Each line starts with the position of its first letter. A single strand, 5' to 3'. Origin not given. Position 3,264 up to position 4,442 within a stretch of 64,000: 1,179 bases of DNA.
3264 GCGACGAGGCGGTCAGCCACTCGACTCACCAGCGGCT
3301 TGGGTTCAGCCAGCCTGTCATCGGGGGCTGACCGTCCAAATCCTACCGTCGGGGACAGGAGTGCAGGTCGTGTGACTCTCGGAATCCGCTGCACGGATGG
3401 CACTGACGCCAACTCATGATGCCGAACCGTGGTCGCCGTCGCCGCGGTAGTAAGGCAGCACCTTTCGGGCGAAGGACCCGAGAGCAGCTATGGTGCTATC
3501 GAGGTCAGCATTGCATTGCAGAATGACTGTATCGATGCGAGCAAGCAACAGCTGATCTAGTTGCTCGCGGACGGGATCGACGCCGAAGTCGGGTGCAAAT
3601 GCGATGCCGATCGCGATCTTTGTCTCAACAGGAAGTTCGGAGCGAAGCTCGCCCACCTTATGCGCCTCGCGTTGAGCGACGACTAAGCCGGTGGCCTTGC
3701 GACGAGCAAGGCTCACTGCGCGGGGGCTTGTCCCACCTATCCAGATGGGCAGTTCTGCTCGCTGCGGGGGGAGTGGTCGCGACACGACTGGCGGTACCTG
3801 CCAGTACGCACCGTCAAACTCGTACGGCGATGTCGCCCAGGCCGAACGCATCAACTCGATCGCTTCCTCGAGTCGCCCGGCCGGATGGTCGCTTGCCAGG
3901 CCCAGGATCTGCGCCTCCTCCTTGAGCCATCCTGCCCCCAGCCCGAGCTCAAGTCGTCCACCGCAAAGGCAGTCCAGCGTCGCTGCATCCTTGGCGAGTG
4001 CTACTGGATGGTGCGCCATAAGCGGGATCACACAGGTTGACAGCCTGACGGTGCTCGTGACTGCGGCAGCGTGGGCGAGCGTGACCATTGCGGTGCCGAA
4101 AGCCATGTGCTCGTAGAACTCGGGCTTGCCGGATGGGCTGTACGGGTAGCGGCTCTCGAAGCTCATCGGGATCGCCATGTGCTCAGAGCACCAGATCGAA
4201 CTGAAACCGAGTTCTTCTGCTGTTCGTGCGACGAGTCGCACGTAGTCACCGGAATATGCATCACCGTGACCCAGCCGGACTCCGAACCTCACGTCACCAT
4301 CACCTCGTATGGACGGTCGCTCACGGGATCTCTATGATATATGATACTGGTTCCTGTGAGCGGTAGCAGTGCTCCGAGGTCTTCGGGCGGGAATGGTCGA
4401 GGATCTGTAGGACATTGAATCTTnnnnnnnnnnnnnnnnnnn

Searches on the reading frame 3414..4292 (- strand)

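Call 41: search_protein_families(library=pfam, proteins=[window:3414-4292:-])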
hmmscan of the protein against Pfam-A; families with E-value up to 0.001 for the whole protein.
window:3414-4292:- (292 aa): 1 family
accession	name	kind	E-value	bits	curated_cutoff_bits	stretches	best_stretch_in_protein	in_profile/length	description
PF00296.26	Bac_luciferase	-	4.9e-48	164.5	27.9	1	14-215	21-201/314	Luciferase-like monooxygenase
